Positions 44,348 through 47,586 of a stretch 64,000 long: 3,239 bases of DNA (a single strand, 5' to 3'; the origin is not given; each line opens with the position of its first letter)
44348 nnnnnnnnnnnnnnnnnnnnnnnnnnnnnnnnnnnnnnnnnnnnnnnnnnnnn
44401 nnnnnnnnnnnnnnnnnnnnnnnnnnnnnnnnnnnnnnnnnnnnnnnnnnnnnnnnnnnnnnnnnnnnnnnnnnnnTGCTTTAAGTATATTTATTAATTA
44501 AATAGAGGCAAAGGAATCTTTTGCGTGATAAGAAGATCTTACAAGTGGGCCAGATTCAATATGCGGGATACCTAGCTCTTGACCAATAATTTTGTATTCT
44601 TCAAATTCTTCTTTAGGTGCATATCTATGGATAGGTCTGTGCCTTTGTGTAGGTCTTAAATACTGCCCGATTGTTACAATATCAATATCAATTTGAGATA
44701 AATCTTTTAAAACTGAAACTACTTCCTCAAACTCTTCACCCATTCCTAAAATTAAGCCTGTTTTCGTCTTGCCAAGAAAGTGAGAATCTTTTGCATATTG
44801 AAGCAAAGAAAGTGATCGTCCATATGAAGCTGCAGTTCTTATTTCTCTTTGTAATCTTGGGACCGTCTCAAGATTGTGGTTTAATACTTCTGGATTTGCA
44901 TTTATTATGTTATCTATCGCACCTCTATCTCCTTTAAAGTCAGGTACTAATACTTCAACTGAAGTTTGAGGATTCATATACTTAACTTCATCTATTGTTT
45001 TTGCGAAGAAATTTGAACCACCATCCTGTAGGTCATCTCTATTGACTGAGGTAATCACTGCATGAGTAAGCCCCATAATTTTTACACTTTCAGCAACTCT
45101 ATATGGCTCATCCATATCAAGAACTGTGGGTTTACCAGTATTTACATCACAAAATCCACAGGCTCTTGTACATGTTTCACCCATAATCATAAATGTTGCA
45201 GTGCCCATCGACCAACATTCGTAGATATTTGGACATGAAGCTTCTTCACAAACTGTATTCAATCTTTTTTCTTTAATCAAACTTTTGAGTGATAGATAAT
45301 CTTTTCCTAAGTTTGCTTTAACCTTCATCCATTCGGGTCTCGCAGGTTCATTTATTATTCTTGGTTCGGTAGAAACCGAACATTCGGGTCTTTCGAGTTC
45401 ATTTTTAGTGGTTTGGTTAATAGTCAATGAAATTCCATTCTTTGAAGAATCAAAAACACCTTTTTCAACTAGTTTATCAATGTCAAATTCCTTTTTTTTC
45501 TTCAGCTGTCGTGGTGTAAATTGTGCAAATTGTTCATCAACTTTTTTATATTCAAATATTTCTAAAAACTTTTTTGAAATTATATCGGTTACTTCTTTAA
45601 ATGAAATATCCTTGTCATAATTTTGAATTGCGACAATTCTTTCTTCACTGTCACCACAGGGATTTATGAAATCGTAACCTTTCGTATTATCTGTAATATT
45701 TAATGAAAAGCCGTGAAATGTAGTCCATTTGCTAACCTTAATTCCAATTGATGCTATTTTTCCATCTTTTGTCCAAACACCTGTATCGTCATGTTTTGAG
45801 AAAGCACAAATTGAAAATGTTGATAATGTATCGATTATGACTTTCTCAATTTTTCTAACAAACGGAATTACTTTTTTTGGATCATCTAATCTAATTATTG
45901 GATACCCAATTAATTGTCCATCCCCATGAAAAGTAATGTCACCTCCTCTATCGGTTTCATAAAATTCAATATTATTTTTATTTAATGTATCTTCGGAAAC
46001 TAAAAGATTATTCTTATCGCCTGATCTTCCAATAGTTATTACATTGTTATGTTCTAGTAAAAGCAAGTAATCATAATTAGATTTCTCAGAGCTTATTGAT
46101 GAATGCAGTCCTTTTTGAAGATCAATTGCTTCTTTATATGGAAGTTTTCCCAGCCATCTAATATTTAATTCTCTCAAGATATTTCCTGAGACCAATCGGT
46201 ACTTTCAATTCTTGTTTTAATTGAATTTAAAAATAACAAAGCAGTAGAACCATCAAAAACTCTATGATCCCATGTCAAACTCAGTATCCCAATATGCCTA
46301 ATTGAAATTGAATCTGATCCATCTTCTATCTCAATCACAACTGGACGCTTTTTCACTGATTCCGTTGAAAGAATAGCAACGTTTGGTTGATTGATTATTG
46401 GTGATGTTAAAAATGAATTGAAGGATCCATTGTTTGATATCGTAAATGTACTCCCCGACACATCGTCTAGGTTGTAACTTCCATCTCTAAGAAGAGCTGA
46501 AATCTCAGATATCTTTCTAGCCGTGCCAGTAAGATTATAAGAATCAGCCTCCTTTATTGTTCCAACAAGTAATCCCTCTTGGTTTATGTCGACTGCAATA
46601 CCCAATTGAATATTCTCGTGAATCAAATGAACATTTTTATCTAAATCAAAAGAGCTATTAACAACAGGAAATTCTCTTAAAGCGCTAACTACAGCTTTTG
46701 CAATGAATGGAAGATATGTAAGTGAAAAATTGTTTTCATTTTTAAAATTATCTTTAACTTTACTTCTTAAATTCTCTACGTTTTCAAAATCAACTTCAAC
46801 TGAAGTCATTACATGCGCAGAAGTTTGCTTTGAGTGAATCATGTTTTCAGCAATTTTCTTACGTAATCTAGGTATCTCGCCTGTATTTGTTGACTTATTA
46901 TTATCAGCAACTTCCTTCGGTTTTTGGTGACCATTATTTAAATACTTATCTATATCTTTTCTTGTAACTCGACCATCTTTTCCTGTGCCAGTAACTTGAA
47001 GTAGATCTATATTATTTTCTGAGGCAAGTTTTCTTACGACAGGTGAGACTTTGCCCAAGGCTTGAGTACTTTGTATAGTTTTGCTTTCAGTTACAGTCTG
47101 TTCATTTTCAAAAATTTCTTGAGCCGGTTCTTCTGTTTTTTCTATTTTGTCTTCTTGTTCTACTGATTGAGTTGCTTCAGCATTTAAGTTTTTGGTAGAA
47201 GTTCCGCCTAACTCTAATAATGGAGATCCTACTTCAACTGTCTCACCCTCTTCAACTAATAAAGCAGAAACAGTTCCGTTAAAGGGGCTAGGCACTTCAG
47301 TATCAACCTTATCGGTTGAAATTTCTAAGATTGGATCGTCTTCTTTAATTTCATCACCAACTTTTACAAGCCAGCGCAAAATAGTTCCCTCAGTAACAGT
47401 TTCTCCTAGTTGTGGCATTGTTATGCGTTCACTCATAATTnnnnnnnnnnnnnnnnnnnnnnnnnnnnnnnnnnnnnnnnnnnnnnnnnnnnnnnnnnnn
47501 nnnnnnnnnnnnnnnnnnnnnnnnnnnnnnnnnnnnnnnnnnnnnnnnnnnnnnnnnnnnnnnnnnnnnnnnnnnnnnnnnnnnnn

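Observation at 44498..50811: Self-contained 2-oxoacid dehydrogenase module with two gene fusions: lpd, E1(alpha-beta fused), E2, LipB-LipA fused, then tkt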

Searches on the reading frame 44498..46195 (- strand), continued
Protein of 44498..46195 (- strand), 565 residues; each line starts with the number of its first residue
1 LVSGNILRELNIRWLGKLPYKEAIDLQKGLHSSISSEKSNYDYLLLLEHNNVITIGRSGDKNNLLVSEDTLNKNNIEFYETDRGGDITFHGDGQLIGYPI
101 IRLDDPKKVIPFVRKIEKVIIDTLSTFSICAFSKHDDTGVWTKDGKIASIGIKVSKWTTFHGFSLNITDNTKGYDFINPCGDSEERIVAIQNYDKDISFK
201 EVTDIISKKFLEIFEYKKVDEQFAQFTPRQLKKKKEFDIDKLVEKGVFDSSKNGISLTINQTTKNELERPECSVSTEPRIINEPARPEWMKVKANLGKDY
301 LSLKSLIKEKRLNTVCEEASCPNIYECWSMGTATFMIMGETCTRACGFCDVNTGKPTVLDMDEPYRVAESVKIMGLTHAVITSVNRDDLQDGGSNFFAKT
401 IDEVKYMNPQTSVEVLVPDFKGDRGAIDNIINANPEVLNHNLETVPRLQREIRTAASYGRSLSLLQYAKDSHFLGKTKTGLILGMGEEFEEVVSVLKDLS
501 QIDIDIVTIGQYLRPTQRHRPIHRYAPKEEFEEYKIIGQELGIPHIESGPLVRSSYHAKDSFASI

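Call 58: list_cluster_members(proteins=[P0242, P0244, P0245, P0247, P0248, P0250, P0251, P0253, P0255, P0278])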
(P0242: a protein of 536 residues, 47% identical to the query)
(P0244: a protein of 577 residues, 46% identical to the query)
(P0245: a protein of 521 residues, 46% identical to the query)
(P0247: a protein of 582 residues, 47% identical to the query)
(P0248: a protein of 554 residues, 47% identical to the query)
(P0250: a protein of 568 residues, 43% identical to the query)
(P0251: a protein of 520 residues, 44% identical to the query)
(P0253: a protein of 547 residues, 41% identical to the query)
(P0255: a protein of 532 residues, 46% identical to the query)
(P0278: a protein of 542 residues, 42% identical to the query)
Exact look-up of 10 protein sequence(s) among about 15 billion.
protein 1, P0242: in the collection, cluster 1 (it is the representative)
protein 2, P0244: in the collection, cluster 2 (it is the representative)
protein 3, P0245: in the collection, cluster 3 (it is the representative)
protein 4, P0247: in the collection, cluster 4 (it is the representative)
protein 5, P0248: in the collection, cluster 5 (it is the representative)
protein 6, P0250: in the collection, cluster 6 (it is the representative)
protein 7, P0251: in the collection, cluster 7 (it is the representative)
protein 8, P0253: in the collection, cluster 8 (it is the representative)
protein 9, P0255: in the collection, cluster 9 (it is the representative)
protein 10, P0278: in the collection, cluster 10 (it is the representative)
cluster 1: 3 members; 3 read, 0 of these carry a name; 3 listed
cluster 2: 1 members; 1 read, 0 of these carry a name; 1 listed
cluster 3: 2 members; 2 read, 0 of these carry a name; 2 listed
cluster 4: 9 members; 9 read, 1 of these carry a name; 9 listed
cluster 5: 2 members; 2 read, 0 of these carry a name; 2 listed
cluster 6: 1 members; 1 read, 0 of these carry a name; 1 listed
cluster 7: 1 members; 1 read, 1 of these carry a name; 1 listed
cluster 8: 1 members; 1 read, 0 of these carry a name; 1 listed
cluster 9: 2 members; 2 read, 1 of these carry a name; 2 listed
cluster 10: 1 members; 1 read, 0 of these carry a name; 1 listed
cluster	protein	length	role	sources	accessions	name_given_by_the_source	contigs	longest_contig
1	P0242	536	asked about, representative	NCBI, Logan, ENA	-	-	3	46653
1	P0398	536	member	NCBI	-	-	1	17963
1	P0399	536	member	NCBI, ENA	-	-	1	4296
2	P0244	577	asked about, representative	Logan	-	-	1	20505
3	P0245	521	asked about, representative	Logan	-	-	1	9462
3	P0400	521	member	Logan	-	-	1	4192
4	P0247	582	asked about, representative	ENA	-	-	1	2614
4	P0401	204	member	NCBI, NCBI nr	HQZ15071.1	MAG TPA: lipoyl(octanoyl) transferase LipB, partial [Acidimicrobiia bacterium] | lipoyl(octanoyl) transferase LipB [Acidimicrobiia bacterium]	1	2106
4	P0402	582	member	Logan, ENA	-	-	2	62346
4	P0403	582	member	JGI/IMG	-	-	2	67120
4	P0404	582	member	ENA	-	-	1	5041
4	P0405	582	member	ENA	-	-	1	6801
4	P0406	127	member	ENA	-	-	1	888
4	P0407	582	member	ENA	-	-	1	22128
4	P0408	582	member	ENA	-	-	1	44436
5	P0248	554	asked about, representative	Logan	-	-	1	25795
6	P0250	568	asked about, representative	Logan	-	-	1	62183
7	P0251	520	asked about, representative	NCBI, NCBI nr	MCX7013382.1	MAG: lipoyl synthase [Candidatus Sumerlaeota bacterium] | lipoyl synthase [Candidatus Sumerlaeota bacterium]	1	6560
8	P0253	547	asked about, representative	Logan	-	-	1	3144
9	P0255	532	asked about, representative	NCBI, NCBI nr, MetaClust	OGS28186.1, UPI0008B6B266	MAG: hypothetical protein A2297_03830 [Elusimicrobia bacterium RIFOXYB2_FULL_48_7] | status=active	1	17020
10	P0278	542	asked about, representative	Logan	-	-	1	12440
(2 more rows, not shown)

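Call 62: predict_structure(alignment_id=A1)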
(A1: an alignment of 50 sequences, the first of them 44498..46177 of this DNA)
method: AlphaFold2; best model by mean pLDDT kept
length: 559 residues; sequences in the alignment: 50
mean_pLDDT: 89.2   pTM: 0.87
mean pLDDT of the five models: 89.2, 89.0, 88.6, 87.1, 86.3
residues with pLDDT >= 90: 406; 70-90: 102; 50-70: 14; < 50: 37
segments of 3 or more residues with pLDDT < 50: 228-232, 243-273
pLDDT, mean of each block of 10 residues (from residue 1): 93 96 94 92 97 95 96 95 96 92 95 98 96 96 96 97 91 90 95 96 97 93 65 53 43 38 41 67 83 88 93 81 84 94 92 97 95 95 96 98 97 95 97 97 89 96 91 97 98 96 93 92 97 97 89 85
secondary structure, 60 per line:
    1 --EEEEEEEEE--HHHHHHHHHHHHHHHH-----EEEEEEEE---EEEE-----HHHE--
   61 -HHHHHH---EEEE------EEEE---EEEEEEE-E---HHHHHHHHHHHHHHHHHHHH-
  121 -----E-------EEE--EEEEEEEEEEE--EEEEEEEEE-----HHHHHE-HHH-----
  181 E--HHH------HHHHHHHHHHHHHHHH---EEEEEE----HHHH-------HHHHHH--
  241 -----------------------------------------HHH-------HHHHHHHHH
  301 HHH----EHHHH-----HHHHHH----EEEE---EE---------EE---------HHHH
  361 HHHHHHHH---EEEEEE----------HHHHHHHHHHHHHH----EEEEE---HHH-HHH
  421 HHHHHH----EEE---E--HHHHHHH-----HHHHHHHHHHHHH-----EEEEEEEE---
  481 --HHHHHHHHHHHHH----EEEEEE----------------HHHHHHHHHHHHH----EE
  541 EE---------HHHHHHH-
elements in order: E3-11 H14-29 E35-42 E46-49 H62-67 E71-74 E81-84 E88-94 H100-119 E134-136 E139-149 E152-160 H166-170 H193-208 E212-217 H222-225 H233-238 H292-303 H309-312 H318-323 E328-331 H357-368 E372-377 H388-401 E406-410 H418-426 E431-433 H440-446 H452-464 E470-477 H483-495 E500-505 H522-534 E539-542 H552-558

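Call 65: fold_search(model_id=the predicted structure, library=pdb)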
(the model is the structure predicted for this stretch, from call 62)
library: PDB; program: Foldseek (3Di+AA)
matches with E <= 10: 1556; with E <= 0.001: 181
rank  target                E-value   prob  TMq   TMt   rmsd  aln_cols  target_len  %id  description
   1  9c19_B                1.4e-33  1.00  0.50  0.92   1.1       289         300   44  Structure of human LIAS (released 2025-07-09)
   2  8v0j_B                2.0e-33  1.00  0.50  0.92   1.1       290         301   43  Structure of the complex between Human LIAS and H-protein in the presence of s-adenosyl-l-methionine (released 2025-08-20)
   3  5exk_G                2.2e-33  1.00  0.49  0.92   1.0       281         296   48  Crystal structure of M. tuberculosis lipoyl synthase with 6-thiooctanoyl peptide intermediate (released 2016-08-10)
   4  5exk_I                3.6e-33  1.00  0.49  0.93   1.0       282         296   48  Crystal structure of M. tuberculosis lipoyl synthase with 6-thiooctanoyl peptide intermediate (released 2016-08-10)
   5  5exk_A                5.7e-33  1.00  0.49  0.90   1.0       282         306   48  Crystal structure of M. tuberculosis lipoyl synthase with 6-thiooctanoyl peptide intermediate (released 2016-08-10)
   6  5exk_E                9.0e-33  1.00  0.49  0.91   1.0       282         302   48  Crystal structure of M. tuberculosis lipoyl synthase with 6-thiooctanoyl peptide intermediate (released 2016-08-10)
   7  5exk_C                9.0e-33  1.00  0.49  0.91   1.1       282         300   48  Crystal structure of M. tuberculosis lipoyl synthase with 6-thiooctanoyl peptide intermediate (released 2016-08-10)
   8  8ugo_A                1.1e-32  1.00  0.50  0.92   1.4       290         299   44  Structure of the complex between Human LIAS and H-protein in the presence of 5'-deoxyadenosine (released 2025-07-09)
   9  8ugo_B                4.2e-32  1.00  0.50  0.91   1.1       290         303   44  Structure of the complex between Human LIAS and H-protein in the presence of 5'-deoxyadenosine (released 2025-07-09)
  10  9c19_A                8.0e-32  1.00  0.50  0.91   1.1       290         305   44  Structure of human LIAS (released 2025-07-09)
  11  9c19_C                1.8e-31  1.00  0.49  0.94   1.3       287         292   44  Structure of human LIAS (released 2025-07-09)
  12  8tsk_B                2.8e-31  1.00  0.50  0.94   1.3       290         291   43  Structure of human LIAS in the presence of 5'-deoxyadenosine and octanoyl-modified peptide (released 2025-06-11)
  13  5exj                  1.6e-30  1.00  0.46  0.88   2.4       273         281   49  Crystal structure of M. tuberculosis lipoyl synthase at 1.64 A resolution (released 2016-08-10)
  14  5exi                  1.7e-30  1.00  0.45  0.89   2.3       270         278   49  Crystal structure of M. tuberculosis lipoyl synthase at 2.28 A resolution (released 2016-08-10)
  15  8trw_A                1.3e-29  1.00  0.47  0.88   2.2       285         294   44  Structure of human LIAS (released 2025-06-11)
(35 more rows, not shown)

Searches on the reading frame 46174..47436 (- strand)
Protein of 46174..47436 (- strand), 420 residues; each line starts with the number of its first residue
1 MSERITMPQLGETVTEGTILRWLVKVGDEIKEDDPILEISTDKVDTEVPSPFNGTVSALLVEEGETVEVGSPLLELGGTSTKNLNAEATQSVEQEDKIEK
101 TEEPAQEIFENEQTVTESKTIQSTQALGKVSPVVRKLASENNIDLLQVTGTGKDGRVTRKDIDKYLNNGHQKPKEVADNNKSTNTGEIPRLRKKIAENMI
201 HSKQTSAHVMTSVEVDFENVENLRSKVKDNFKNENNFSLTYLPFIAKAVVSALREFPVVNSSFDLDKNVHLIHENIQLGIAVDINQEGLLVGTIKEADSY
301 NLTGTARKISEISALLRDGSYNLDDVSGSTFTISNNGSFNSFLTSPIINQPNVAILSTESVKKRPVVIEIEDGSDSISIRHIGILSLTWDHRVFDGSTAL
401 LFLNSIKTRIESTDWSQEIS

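Call 3: search_protein_families(library=pfam, proteins=[window:46174-47436:-])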
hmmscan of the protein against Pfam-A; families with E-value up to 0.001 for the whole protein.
window:46174-47436:- (420 aa): 5 families
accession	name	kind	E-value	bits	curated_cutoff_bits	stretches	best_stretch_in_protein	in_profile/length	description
PF00198.28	2-oxoacid_dh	-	2.9e-64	217.1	23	1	183-412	4-226/232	2-oxoacid dehydrogenases acyltransferase (catalytic domain)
PF00364.28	Biotin_lipoyl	-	2.6e-25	88.5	22.1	1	4-76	2-73/73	Biotin-requiring enzyme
PF02817.22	E3_binding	-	3e-14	53.4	23.7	1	130-162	3-35/36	e3 binding domain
PF13533.13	Biotin_lipoyl_2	-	1.2e-08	35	29.8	0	16-39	8-31/32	Biotin-lipoyl like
PF13437.12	HlyD_3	-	8.1e-06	27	22.2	0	49-112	3-64/106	HlyD family secretion protein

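Call 4: search_protein_families(library=ncbifam, proteins=[window:46174-47436:-])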
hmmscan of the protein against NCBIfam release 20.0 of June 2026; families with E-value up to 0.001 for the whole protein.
window:46174-47436:- (420 aa): 23 families
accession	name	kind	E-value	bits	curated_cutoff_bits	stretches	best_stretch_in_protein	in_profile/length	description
TIGR02927.1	SucB_Actino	equivalog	2.4e-103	346.9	423.45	1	4-418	128-576/579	2-oxoglutarate dehydrogenase, E2 component, dihydrolipoamide succinyltransferase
NF008814.0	PRK11854.1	equivalog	1.2e-95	321.2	722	1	3-413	208-632/637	pyruvate dehydrogenase complex dihydrolipoyllysine-residue acetyltransferase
NF004309.0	PRK05704.1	equivalog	6.4e-90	302.4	449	1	3-412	3-400/408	2-oxoglutarate dehydrogenase complex dihydrolipoyllysine-residue succinyltransferase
TIGR01347.1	sucB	equivalog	2.7e-88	296.9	378.65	1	5-412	3-396/404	dihydrolipoyllysine-residue succinyltransferase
TIGR01348.1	PDHac_trf_long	equivalog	1.4e-63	215.3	552.1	1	4-410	157-579/587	dihydrolipoyllysine-residue acetyltransferase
TIGR01349.1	PDHac_trf_mito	equivalog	1.6e-62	212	445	1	5-412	2-431/437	pyruvate dehydrogenase complex dihydrolipoamide acetyltransferase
NF008815.0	PRK11857.1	equivalog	5.6e-47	160.7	378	1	129-413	5-302/308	dihydrolipoamide acetyltransferase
NF011416.0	PRK14843.1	equivalog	1.8e-40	138.9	429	1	123-412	45-341/347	dihydrolipoamide acetyltransferase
NF011457.0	PRK14875.1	equivalog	6.5e-24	84.6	307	1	3-172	4-131/372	acetoin dehydrogenase dihydrolipoyllysine-residue acetyltransferase subunit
NF008907.0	PRK12270.1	equivalog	1.2e-22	79.6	878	1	95-412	72-363/1241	multifunctional oxoglutarate decarboxylase/oxoglutarate dehydrogenase thiamine pyrophosphate-binding subunit/dihydrolipoyllysine-residue suc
NF008854.0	PRK11892.1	equivalog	3.9e-15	55.5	454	1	1-118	1-119/464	pyruvate dehydrogenase complex E1 component subunit beta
NF004173.0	PRK05641.1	equivalog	7.4e-12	46.1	199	1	16-77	92-153/153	putative acetyl-CoA carboxylase biotin carboxyl carrier protein subunit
NF005117.0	PRK06549.1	equivalog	1.9e-08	35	159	1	16-74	69-127/130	acetyl-CoA carboxylase biotin carboxyl carrier protein subunit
NF006761.0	PRK09282.1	domain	5.7e-08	31.7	402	1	14-76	527-589/591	pyruvate carboxylase subunit B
NF010643.0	PRK14040.1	subfamily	3.3e-07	29.2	892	1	16-76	534-594/595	oxaloacetate decarboxylase subunit alpha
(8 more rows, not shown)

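Call 34: search_solved_structures(query=window:46174-47436:-, max_evalue=1e-10)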
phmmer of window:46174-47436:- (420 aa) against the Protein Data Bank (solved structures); distinct sequences matched with E-value up to 1e-10: 51.
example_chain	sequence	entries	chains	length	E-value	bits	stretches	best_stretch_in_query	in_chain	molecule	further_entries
9y7v_D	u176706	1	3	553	2.8e-97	329.3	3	185-413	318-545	Dihydrolipoyllysine-residue acetyltransferase component of pyruvate dehydrogenase complex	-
3duf_I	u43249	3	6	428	2.9e-68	233.8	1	5-410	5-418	Dihydrolipoyllysine-residue acetyltransferase component of pyruvate dehydrogenase complex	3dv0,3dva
7b9k_A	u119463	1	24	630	3.1e-53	184.3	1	5-408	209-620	Dihydrolipoyllysine-residue acetyltransferase component of pyruvate dehydrogenase complex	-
7uol_D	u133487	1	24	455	1.5e-52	182.1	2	183-412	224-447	Dihydrolipoyllysine-residue succinyltransferase component of 2-oxoglutarate dehydrogenase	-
8x02_A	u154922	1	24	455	9e-52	179.5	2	186-412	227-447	Dihydrolipoyllysine-residue succinyltransferase component of 2-oxoglutarate dehydrogenase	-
6h05_A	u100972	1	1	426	3.6e-51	177.5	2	182-412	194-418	Dihydrolipoyllysine-residue succinyltransferase component of 2-oxoglutarate dehydrogenase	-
7q5q_B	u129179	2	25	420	5.5e-51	176.9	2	179-412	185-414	Dihydrolipoyllysine-residue succinyltransferase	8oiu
6zzl_A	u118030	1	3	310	4e-49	170.8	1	130-416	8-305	Dihydrolipoyllysine-residue acetyltransferase component of pyruvate dehydrogenase complex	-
9njt_A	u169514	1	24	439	1.5e-47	165.7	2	184-412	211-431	Dihydrolipoyllysine-residue succinyltransferase component of 2-oxoglutarate dehydrogenase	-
8piu_B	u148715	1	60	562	4.6e-45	157.4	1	4-409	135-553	Dihydrolipoyllysine-residue acetyltransferase component of pyruvate dehydrogenase complex,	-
3mae_A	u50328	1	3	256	7.4e-45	156.8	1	189-412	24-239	2-oxoisovalerate dehydrogenase E2 component, dihydrolipoamide acetyltransferase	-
9j1w_A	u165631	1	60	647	7.8e-45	156.7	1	4-409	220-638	Acetyltransferase component of pyruvate dehydrogenase complex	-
6ct0_0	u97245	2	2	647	8.9e-45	156.5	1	4-409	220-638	Dihydrolipoyllysine-residue acetyltransferase component of pyruvate dehydrogenase complex,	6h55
8x03_A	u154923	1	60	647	3.2e-44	154.7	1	4-409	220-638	Acetyltransferase component of pyruvate dehydrogenase complex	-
9y6t_A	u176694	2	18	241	1.1e-42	149.6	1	185-413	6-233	Dihydrolipoyllysine-residue acetyltransferase component of pyruvate dehydrogenase complex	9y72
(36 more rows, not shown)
